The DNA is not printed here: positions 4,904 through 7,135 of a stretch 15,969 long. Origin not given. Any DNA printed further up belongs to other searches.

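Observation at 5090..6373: Tail fibre carries a circularly permuted D-Ala-D-Ala peptidase (S11/PBP5) fold, with a carbohydrate-binding-like domain bridging the native termini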

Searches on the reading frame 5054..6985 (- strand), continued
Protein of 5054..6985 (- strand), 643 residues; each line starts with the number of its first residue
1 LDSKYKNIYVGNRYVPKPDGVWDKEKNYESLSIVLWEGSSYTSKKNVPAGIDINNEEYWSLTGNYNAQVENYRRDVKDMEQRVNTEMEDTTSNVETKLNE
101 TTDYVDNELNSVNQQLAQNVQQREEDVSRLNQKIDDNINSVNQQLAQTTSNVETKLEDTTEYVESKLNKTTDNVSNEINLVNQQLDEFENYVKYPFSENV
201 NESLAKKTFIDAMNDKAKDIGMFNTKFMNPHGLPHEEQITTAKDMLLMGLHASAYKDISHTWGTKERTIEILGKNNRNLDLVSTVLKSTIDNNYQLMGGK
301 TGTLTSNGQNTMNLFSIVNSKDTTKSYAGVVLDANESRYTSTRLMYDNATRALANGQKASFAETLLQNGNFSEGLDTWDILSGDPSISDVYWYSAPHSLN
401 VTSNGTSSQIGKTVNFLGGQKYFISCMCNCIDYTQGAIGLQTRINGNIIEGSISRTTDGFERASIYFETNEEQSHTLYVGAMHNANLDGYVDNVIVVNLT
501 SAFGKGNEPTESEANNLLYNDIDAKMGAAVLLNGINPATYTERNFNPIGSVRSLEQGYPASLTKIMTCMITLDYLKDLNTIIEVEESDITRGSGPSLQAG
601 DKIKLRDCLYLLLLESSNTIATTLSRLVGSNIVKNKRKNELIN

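Call 40: get_annotated_region(hit=H27, flank=6000)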
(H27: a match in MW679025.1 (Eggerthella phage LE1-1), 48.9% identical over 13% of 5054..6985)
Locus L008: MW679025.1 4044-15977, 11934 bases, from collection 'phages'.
description: Eggerthella phage LE1-1, complete genome.
organism: Eggerthella phage LE1-1 (NCBI taxid 2853266)
taxonomy: Viruses; Duplodnaviria; Heunggongvirae; Uroviricota; Caudoviricetes; Guelinviridae
host: Eggerthella lenta DSM 2243; source: septic tank water; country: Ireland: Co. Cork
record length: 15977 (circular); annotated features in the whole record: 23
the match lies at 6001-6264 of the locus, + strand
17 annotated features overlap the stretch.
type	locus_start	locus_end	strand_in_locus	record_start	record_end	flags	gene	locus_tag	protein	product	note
CDS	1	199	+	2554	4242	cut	-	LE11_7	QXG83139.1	DNA polymerase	-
CDS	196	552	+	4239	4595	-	-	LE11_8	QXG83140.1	hypothetical protein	-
CDS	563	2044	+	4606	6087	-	-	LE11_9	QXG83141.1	major head protein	-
CDS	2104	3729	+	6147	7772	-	-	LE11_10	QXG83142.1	tail protein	-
CDS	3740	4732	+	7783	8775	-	-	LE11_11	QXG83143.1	upper collar protein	-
CDS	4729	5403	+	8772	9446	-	-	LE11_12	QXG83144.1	lower collar protein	-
CDS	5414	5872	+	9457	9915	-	-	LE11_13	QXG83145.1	minor tail protein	-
CDS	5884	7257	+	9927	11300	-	-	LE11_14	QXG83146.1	SGNH/GDSL hydrolase family protein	-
CDS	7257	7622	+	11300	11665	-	-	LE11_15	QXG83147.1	hypothetical protein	-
CDS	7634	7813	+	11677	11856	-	-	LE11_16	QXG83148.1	hypothetical protein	-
CDS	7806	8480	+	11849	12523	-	-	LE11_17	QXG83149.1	lysozyme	-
CDS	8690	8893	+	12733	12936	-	-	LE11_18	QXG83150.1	hypothetical protein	-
CDS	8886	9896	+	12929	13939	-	-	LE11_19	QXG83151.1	DNA encapsidation protein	-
CDS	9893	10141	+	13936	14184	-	-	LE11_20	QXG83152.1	hypothetical protein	-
CDS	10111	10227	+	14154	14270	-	-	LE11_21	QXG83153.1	hypothetical protein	-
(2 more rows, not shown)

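Call 56: search_protein_families(library=pfam, alignment_id=A3, max_evalue=0.001)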
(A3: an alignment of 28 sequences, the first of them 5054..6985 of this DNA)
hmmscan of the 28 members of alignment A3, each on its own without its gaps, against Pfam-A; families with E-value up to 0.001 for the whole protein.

A. member 1, window:5054-6985:- (643 aa): 4 families
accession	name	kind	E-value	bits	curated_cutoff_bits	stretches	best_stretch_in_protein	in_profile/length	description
PF00768.25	Peptidase_S11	-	7e-19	68.7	27.6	2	206-311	119-219/239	D-alanyl-D-alanine carboxypeptidase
PF13354.11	Beta-lactamase2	-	2.4e-06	27.5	22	1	552-632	16-102/214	Beta-lactamase enzyme family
PF04513.17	Baculo_PEP_C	-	1.1e-05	26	38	0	66-117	44-95/140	Baculovirus polyhedron envelope protein, PEP, C terminus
PF01442.23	Apolipoprotein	-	1.6e-05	25.1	90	1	67-178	11-130/190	Apolipoprotein A1/A4/E domain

B. families by the number of members that match (of 28 scanned): 10 families
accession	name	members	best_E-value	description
PF00768.25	Peptidase_S11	28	4.5e-28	D-alanyl-D-alanine carboxypeptidase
PF13354.11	Beta-lactamase2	25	3.4e-13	Beta-lactamase enzyme family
PF02018.23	CBM_4_9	9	1.2e-05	Carbohydrate binding domain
PF10651.15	BppU_N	2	9.7e-26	BppU N-terminal domain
PF02113.21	Peptidase_S13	2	1.6e-06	D-Ala-D-Ala carboxypeptidase 3 (S13) family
PF01442.23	Apolipoprotein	2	1.6e-05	Apolipoprotein A1/A4/E domain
PF16378.10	DUF4988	1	8.3e-26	Domain of unknown function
PF05257.22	CHAP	1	2.1e-06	CHAP domain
PF00905.27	Transpeptidase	1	7.2e-06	Penicillin binding protein transpeptidase domain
PF04513.17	Baculo_PEP_C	1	1.1e-05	Baculovirus polyhedron envelope protein, PEP, C terminus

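Call 62: search_protein_families(library=ncbifam, proteins=[window:5054-6985:-], max_evalue=0.001)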
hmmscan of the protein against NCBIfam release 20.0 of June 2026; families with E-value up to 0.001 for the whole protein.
window:5054-6985:- (643 aa): 6 families
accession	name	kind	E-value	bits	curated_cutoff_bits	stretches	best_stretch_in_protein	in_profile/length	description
NF008668.0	PRK11669.1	equivalog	2.2e-16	59.8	294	2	206-335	143-264/316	D-alanyl-D-alanine endopeptidase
NF007445.0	PRK10001.1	equivalog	1.1e-09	37.5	765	1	206-323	148-266/400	serine-type D-Ala-D-Ala carboxypeptidase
NF038258.2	PBP4_Staph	exception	4.3e-08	32.4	500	1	131-233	89-174/366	penicillin-binding protein PBP4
NF008059.0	PRK10793.1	equivalog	8.9e-07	27.9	694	1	206-314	155-264/403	D-alanyl-D-alanine carboxypeptidase DacA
NF008489.0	PRK11397.1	equivalog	1.7e-06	27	610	1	206-369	146-292/389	serine-type D-Ala-D-Ala carboxypeptidase DacD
NF000471.1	vanY_of_D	exception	2.4e-06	27.1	625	1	203-248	208-253/354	transpeptidase-like D-Ala-D-Ala carboxypeptidase VanY-D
